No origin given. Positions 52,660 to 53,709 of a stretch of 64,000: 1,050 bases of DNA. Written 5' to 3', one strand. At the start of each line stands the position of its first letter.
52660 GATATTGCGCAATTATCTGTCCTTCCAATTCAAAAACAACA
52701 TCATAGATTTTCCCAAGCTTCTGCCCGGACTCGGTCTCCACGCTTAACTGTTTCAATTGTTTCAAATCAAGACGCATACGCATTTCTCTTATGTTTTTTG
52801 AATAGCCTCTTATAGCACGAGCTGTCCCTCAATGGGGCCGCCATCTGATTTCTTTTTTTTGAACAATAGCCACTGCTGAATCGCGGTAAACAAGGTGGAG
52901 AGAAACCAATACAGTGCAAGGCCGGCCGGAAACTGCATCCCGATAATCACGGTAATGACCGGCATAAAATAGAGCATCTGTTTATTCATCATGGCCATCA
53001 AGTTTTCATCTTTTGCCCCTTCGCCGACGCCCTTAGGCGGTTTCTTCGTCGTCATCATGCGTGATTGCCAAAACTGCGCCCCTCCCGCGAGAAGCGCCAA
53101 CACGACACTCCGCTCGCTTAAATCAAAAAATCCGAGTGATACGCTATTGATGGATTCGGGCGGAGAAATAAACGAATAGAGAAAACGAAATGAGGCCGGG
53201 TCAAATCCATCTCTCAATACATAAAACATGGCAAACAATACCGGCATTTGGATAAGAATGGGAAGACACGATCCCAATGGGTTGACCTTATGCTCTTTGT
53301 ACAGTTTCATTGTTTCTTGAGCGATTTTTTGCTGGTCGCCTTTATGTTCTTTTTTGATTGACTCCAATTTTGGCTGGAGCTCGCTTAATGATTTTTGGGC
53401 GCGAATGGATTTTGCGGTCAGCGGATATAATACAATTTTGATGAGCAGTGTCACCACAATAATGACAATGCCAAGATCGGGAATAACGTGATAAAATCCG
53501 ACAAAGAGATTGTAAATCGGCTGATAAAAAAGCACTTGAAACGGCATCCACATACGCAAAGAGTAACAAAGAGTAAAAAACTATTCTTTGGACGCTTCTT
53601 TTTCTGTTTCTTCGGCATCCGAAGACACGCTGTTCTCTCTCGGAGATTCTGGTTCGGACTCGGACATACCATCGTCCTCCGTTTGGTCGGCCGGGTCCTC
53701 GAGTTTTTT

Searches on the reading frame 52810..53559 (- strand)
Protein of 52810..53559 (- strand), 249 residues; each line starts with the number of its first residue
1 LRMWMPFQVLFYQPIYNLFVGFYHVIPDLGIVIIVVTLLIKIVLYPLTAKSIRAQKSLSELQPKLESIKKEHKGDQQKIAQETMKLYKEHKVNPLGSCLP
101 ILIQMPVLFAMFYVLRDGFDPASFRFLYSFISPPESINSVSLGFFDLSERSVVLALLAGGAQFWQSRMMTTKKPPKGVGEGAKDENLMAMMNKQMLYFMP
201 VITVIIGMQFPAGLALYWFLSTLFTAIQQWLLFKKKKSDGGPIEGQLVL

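Call 92: search_protein_families(library=pfam, proteins=[window:52810-53559:-], max_evalue=0.001)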
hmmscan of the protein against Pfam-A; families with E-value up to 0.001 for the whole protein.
window:52810-53559:- (249 aa): 1 family
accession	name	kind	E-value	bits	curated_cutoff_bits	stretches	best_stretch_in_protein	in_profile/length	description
PF02096.25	60KD_IMP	-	8.6e-55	185.6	35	1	30-232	2-161/163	60Kd inner membrane protein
